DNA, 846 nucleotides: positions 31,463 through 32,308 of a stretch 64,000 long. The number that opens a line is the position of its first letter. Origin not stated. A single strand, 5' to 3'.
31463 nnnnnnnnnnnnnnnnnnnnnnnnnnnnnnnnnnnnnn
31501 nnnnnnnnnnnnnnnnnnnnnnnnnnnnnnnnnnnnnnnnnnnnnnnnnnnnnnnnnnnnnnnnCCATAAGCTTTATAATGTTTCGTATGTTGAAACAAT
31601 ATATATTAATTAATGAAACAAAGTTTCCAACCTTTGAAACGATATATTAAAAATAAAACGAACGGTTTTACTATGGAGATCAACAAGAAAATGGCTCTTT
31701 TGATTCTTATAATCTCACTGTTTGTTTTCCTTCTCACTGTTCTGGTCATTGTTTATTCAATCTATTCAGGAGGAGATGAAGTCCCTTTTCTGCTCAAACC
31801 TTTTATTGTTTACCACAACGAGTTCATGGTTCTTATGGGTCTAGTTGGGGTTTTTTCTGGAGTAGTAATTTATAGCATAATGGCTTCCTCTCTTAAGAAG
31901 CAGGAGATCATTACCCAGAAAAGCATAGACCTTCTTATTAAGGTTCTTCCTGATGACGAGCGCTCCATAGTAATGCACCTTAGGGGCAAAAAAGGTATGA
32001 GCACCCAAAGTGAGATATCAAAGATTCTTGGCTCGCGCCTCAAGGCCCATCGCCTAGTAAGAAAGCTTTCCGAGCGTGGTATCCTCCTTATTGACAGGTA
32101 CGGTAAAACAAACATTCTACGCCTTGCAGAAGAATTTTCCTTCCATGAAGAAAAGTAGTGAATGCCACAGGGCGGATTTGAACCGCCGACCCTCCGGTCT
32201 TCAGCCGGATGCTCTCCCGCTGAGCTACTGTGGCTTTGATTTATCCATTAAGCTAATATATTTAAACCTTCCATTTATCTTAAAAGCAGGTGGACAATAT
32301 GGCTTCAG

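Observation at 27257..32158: Copper-handling island with non-canonical components and a membrane-tethered wHTH regulator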

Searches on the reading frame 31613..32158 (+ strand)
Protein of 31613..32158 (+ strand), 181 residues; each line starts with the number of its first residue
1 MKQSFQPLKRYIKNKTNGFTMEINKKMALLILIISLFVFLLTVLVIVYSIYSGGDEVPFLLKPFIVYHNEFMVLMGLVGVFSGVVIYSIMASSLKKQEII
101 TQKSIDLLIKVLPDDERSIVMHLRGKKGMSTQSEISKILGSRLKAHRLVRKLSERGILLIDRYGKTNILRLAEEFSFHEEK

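Call 3: search_protein_families(library=pfam, proteins=[window:31613-32158:+], max_evalue=1)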
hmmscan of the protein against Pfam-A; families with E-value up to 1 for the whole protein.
window:31613-32158:+ (181 aa): 5 families
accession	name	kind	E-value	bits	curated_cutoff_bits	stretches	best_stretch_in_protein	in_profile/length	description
PF24034.1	DUF7343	-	0.00046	20.4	27.6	1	114-171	3-61/62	Domain of unknown function (DUF7343)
PF19592.4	DUF6097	-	0.04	14.6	27.5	1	21-99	57-139/152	Family of unknown function (DUF6097)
PF11821.13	ActD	-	0.12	12.4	25.7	1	37-96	66-127/170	Alternative complex III, ActD subunit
PF12420.13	DUF3671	-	0.36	10.7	34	1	19-97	151-216/223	Fam-L, Fam-M like protein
PF01529.25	DHHC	-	0.5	10.9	28.7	0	13-51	78-118/133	DHHC palmitoyltransferase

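Call 4: search_protein_families(library=ncbifam, proteins=[window:31613-32158:+], max_evalue=1)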
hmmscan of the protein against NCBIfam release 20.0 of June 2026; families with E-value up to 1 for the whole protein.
window:31613-32158:+ (181 aa): 5 families
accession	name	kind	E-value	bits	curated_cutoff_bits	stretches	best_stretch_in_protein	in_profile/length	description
NF045996.1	MAG0920_fam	subfamily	0.0012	18.2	43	1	22-114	56-147/232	MAG0920 family protein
NF045962.1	MAG2810_fam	equivalog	0.0041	16.1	175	1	7-102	28-125/394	MAG2810 family protein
NF006283.1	PRK08455.1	equivalog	0.073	12.7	187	1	20-55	10-45/182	flagellar basal body-associated protein FliL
TIGR02980.1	SigBFG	subfamily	0.079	12.6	234.35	1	93-151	160-217/227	SigB/SigF/SigG family RNA polymerase sigma factor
NF033218.1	anchor_AmaP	equivalog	0.5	10.1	55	1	21-96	1-75/166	alkaline shock response membrane anchor protein AmaP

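Call 18: find_homologous_proteins(query=window:31673-32158:+)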
Query window:31673-32158:+ (161 aa): 65 proteins with E <= 0.001 among 162 candidates.
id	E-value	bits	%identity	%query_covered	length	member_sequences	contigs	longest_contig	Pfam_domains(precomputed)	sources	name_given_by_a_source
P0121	1.5e-92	325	100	100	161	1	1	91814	-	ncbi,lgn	ncbi:MAG: hypothetical protein QW035_03510 [Candidatus Anstonellales archaeon]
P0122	4.7e-45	171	53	96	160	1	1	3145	PF13412.13,PF24034.2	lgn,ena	-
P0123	1.5e-44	169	52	96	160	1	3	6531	PF13412.13,PF24034.2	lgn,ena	-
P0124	1.8e-43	166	54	96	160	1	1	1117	PF24034.2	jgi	jgi:DNA-binding MarR family transcriptional regulator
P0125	3.2e-43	165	49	96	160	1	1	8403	PF13412.13,PF24034.2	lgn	-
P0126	3.5e-43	165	52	96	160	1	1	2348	PF13412.13,PF24034.2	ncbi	-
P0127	5.6e-43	164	51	96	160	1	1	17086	PF24034.2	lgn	-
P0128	5.7e-43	164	52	96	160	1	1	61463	PF13412.13,PF01978.26,PF24034.2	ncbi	ncbi:MAG: winged helix-turn-helix transcriptional regulator [Candidatus Micrarchaeia archaeon]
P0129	6.3e-43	164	51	96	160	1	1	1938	PF13412.13,PF01978.26,PF09339.17,PF13545.13,PF24034.2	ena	-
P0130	1.0e-42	163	51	96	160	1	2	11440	PF13412.13,PF01978.26,PF09339.17,PF24034.2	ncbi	-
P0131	2.1e-42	162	50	96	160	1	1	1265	PF13412.13,PF09339.17,PF12802.14,PF24034.2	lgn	-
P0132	2.1e-42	162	50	96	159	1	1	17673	PF13412.13,PF01978.26,PF24034.2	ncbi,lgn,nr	ncbi:MAG TPA: winged helix-turn-helix transcriptional regulator [Candidatus Bilamarchaeum sp.]|nr:wi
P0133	2.7e-42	162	52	96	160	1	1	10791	PF13412.13,PF09339.17,PF24034.2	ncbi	-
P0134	2.9e-42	162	50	96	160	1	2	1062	PF24034.2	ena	-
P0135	5.5e-42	161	52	96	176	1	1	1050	PF13412.13,PF24034.2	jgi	jgi:hypothetical protein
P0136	5.7e-42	161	52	96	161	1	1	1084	PF24034.2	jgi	jgi:DNA-binding transcriptional ArsR family regulator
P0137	5.9e-42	161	52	88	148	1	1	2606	PF13412.13,PF24034.2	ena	-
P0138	7.9e-42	161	50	96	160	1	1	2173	PF13412.13,PF01978.26,PF24034.2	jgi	jgi:hypothetical protein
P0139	8.1e-42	160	50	96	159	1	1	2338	PF24034.2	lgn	-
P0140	8.2e-42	160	50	96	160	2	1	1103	PF13412.13,PF01978.26,PF24034.2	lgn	-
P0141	1.0e-41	160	52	96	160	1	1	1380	PF13412.13,PF09339.17,PF24034.2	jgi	jgi:uncharacterized membrane protein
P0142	1.3e-41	160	50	96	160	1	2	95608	PF13412.13,PF09339.17,PF24034.2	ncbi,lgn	-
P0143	1.5e-41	160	52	96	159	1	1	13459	PF24034.2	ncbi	ncbi:MAG: hypothetical protein ABID61_01635 [Candidatus Micrarchaeota archaeon]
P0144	2.0e-41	159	48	96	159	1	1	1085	PF13412.13,PF01978.26,PF24034.2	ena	-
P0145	2.6e-41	159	51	96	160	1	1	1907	PF13412.13,PF09339.17,PF24034.2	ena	-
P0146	2.9e-41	159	52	96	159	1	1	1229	PF24034.2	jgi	jgi:uncharacterized membrane protein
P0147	3.6e-41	158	51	96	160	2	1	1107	PF13412.13,PF01978.26,PF24034.2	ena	-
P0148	4.9e-41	158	50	96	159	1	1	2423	PF24034.2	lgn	-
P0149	5.2e-41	158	50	96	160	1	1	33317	PF24034.2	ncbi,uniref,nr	ncbi:Uncharacterised protein [Candidatus Bilamarchaeum dharawalense]|uniref:DUF7343 domain-containin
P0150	5.5e-41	158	52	88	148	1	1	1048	PF13412.13,PF01978.26,PF09339.17,PF24034.2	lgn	-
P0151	1.2e-40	157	46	96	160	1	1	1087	PF24034.2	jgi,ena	-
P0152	1.4e-40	156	52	96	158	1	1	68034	PF13412.13,PF09339.17,PF24034.2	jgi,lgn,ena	-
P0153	1.5e-40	156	50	96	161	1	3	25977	PF13412.13,PF09339.17,PF24034.2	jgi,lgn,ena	jgi:hypothetical protein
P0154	2.0e-40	156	50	96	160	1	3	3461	PF24034.2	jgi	jgi:hypothetical protein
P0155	2.1e-40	156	50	96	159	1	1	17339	PF13412.13,PF24034.2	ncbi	ncbi:MAG: winged helix-turn-helix transcriptional regulator [Candidatus Micrarchaeota archaeon]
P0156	2.2e-40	156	50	96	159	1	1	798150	PF13412.13,PF24034.2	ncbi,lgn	ncbi:MAG: winged helix-turn-helix transcriptional regulator [Candidatus Micrarchaeota archaeon]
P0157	2.6e-40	156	50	96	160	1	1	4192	PF13412.13,PF24034.2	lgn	-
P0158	2.8e-40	155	51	96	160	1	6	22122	PF24034.2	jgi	jgi:hypothetical protein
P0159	4.9e-40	155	50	96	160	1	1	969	PF24034.2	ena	-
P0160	5.4e-40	155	49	96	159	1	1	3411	PF24034.2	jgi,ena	-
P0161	6.7e-40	154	50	96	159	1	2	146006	PF13412.13,PF09339.17,PF24034.2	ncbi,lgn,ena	-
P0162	7.9e-40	154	50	96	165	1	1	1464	PF24034.2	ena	-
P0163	1.5e-39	153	49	96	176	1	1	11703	PF24034.2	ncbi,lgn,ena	-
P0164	1.7e-39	153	48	96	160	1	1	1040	PF24034.2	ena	-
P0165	1.8e-39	153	52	94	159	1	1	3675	PF13412.13,PF24034.2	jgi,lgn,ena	-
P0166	2.2e-39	153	52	94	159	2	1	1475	PF24034.2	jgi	-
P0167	2.5e-39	152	48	96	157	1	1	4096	PF13412.13,PF01978.26,PF09339.17,PF12802.14,PF24034.2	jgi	jgi:winged helix-turn-helix DNA-binding protein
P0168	3.4e-39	152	48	96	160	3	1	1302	PF13412.13,PF13545.13,PF24034.2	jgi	jgi:hypothetical protein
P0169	5.1e-39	151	50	96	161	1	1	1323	PF24034.2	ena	-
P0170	5.8e-39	151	50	88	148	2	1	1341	PF13412.13,PF09339.17,PF24034.2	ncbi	-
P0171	7.6e-39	151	50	96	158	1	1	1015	PF24034.2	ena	-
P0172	9.9e-39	150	49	93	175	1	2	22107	PF13412.13,PF24034.2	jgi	jgi:DNA-binding transcriptional ArsR family regulator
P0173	2.0e-38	149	44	96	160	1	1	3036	PF13412.13,PF24034.2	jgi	jgi:uncharacterized membrane protein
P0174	2.3e-38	149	45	96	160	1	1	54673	PF13412.13,PF01978.26,PF24034.2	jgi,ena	-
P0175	4.4e-38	148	47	96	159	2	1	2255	PF13412.13,PF09339.17,PF24034.2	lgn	-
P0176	5.2e-38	148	49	96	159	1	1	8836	PF24034.2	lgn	-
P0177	6.6e-38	148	45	96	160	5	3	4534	PF13412.13,PF01978.26,PF24034.2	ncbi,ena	-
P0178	7.1e-38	148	48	96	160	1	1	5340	PF24034.2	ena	-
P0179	1.1e-37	147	46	96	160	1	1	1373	PF13412.13,PF09339.17,PF24034.2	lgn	-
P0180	1.5e-37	147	48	96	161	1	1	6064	PF13412.13,PF01978.26,PF24034.2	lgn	-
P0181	1.9e-37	146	46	96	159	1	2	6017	PF13412.13,PF09339.17,PF24034.2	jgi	jgi:hypothetical protein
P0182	1.1e-36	144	45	96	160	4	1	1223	PF24034.2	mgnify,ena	mgnify:CR=1 FL=1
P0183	1.1e-36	144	46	96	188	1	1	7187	PF13412.13,PF12802.14,PF13545.13,PF24034.2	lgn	-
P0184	4.1e-35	139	46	96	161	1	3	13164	PF24034.2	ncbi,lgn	-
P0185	1.2e-34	137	46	96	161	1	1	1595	PF13412.13,PF01978.26,PF09339.17,PF24034.2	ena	-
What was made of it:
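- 31673..32158 (+): Membrane-tethered regulator, 161 aa. TM1 about residues 7-30, an outer loop, Y47-H48-N-E50-F-M52 at the outer end of TM2, a continuous helix 48-91, then a cytoplasmic winged helix 94-150. Homologues carry PF24034/PF13412/PF01978 (call 18).
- On DUF7343 (PF24034) winged-helix proteins: Nearly all 64 homologues are pre-annotated with PF24034, many also with HTH_24 or TrmB (call 18).
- Checked: Its homologues carry PF24034/HTH_24 (call 18).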

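Call 32: find_related_loci(query=A2, collection=metagenome_contigs, flank=6000)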
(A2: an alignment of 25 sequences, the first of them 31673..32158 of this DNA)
Query A2 (161 aa) in metagenome_contigs; peptide patterns used: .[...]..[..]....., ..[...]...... (x = any residue, [..] = any of these).
49 stretches matched a pattern; 27 encode a relative of the query (tblastn E <= 1e-3); 27 distinct loci.
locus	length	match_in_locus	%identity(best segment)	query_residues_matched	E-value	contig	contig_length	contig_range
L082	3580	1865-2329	52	1-154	4e-50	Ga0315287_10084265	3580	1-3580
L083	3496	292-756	50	1-154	5e-49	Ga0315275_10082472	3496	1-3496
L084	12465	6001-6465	52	1-154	3e-48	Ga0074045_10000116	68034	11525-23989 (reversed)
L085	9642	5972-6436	50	1-154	1e-47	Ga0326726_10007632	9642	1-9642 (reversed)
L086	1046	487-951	46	1-154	7e-50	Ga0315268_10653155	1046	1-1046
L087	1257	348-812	48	1-154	3e-49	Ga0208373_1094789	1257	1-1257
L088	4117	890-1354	50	1-154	4e-47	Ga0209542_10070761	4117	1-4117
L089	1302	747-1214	49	1-155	5e-48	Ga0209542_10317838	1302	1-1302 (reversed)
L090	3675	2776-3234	52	4-154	3e-46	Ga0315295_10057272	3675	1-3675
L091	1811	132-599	49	1-155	5e-47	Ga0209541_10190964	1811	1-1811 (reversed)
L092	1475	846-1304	52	4-154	3e-47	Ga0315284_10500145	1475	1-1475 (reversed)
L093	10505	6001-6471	45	1-156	2e-45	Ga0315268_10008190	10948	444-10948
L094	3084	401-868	48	1-155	1e-45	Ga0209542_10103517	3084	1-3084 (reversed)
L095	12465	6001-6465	48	1-154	2e-45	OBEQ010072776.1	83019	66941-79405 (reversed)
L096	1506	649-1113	48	1-154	1e-45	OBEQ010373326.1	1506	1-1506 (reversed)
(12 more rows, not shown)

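Call 37: predict_structure(alignment_id=A2)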
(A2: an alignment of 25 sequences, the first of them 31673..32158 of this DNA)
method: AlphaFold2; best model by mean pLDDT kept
length: 161 residues; sequences in the alignment: 25
mean_pLDDT: 79.5   pTM: 0.53
mean pLDDT of the five models: 79.5, 77.9, 77.7, 77.0, 74.2
residues with pLDDT >= 90: 0; 70-90: 144; 50-70: 8; < 50: 9
segments of 3 or more residues with pLDDT < 50: 153-161
pLDDT, mean of each block of 10 residues (from residue 1): 79 87 82 76 79 85 87 81 81 88 83 87 88 82 71 41 31
secondary structure, 60 per line:
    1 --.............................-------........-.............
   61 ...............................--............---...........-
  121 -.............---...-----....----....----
elements in order: H3-31 H39-46 H48-91 H94-105 E109-111 H112-119 H122-134 E138-140 E146-149 H154-157
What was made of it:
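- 31673..32158 (+): AF2 pLDDT 79.5 (call 37).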

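Call 40: search_solved_structures(query=A2, max_evalue=1)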
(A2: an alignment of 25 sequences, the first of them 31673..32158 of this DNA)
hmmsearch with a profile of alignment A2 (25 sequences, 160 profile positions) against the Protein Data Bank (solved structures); distinct sequences matched with E-value up to 1: 66 (the best 60 are shown).
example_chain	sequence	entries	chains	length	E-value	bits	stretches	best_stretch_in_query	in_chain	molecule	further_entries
1i1g_A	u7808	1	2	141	0.00016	24.6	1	95-140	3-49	TRANSCRIPTIONAL REGULATOR LRPA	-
4go1_A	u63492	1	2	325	0.0036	20.2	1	106-144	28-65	Transcriptional regulator LsrR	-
4l5i_A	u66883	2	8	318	0.0036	20.2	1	106-144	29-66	Transcriptional regulator LsrR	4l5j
1u2w_A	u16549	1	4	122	0.005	19.8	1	84-155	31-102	Cadmium efflux system accessory protein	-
7few_B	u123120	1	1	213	0.0057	19.6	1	109-142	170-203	cAMP-activated global transcriptional regulator Vfr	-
2oz6_A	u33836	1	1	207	0.0067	19.4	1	109-142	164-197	Virulence Factor Regulator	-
7ff9_A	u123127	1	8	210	0.0068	19.3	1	109-142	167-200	cAMP-activated global transcriptional regulator Vfr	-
7ff8_A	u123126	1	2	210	0.0068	19.3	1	109-142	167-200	cAMP-activated global transcriptional regulator Vfr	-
7few_A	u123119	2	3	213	0.0069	19.3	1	109-142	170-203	cAMP-activated global transcriptional regulator Vfr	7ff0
3f72_A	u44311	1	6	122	0.014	18.3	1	84-152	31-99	Cadmium efflux system accessory protein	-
1d8l_A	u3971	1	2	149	0.017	18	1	79-158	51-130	PROTEIN (HOLLIDAY JUNCTION DNA HELICASE RUVA)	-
7pbu_A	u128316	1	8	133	0.018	18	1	79-158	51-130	Holliday junction ATP-dependent DNA helicase RuvA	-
2cyy_A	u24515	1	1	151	0.026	17.4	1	93-140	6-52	Putative HTH-type transcriptional regulator PH1519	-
2ia0_A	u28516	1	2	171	0.028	17.3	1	92-142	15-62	Putative HTH-type transcriptional regulator PF0864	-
1ri7_A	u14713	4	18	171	0.03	17.2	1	93-140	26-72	Putative transcriptional regulator | Putative HTH-type transcriptional regulator PH1519 | Uncharacterized HTH-type transcriptional regulator PH1519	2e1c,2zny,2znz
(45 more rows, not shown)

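Call 43: fold_search(model_id=the predicted structure, library=pdb)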
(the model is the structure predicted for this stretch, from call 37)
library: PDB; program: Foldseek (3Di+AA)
matches with E <= 10: 973; with E <= 0.001: 0
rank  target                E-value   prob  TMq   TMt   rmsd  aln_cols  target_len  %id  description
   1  7pza_A                4.3e-02  0.75  0.28  0.21   9.3       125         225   14  Structure of the Clr-cAMP-DNA complex (released 2022-11-02)
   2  3cuq_A                4.5e-02  0.98  0.30  0.23   3.2        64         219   26  Integrated structural and functional model of the human ESCRT-II complex (released 2008-11-04)
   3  1u2w_B                5.5e-02  0.92  0.32  0.45   9.8        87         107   20  Crystal Structure of the Staphylococcus aureus pI258 CadC (released 2005-07-12)
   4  2d1h_B                6.3e-02  0.99  0.35  0.53   4.7        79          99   14  Crystal structure of ST1889 protein from thermoacidophilic archaeon Sulfolobus tokodaii (released 2006-09-05)
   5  2fxa_A                7.2e-02  0.95  0.34  0.35  11.4        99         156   22  Structure of the Protease Production Regulatory Protein hpr from Bacillus subtilis. (released 2006-03-14)
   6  9day_B                1.0e-01  0.63  0.26  0.19  13.3       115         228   18  Crystal Structure of the Transcriptional Regulator HcpR from Porphyromonas Gingivalis (released 2026-01-28)
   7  5y6i_B                1.1e-01  0.99  0.31  0.22   1.8        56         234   20  Crystal structure of Pseudomonas aeruginosa HmgR (released 2018-08-15)
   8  2hr3_C                1.1e-01  0.97  0.34  0.39   9.7        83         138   16  Crystal structure of putative transcriptional regulator protein from Pseudomonas aeruginosa PA01 at 2.4 A resolution (released 2006-09-19)
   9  3f72_A                1.1e-01  0.94  0.32  0.46   5.7        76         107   18  Crystal Structure of the Staphylococcus aureus pI258 CadC Metal Binding Site 2 Mutant (released 2009-04-07)
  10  5ey0_B                1.1e-01  0.75  0.32  0.23   7.2       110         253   20  Crystal structure of CodY from Staphylococcus aureus with GTP and Ile (released 2016-09-14)
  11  4kmf_A                1.1e-01  1.00  0.31  0.73   1.9        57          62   23  Crystal structure of Zalpha domain from Carassius auratus PKZ in complex with Z-DNA (released 2013-07-03)
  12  1lea                  1.1e-01  0.97  0.31  0.63   3.0        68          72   22  SOLUTION STRUCTURE OF THE LEXA REPRESSOR DNA BINDING DETERMINED BY 1H NMR SPECTROSCOPY (released 1994-08-31)
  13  6c28_B                1.1e-01  0.97  0.33  0.38  10.3        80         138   21  Transcriptional repressor, CouR, bound to p-coumaroyl-CoA (released 2018-05-30)
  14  2pex_A                1.1e-01  0.97  0.32  0.38  10.9        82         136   18  Structure of reduced C22S OhrR from Xanthamonas Campestris (released 2007-12-11)
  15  5lnh_A                1.1e-01  0.72  0.31  0.22   8.1       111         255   19  Structure of full length Unliganded CodY from Bacillus subtilis (released 2017-01-11)
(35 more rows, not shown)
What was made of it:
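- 31673..32158 (+): Weak wHTH matches to LrpA, CadC and MarR (calls 40, 43).
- On DUF7343 (PF24034) winged-helix proteins: A wHTH fold is seen in the AF2 model (calls 37, 43).
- The wHTH is generic, with weak matches to Lrp, ArsR, MarR and CRP folds (calls 40, 43).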
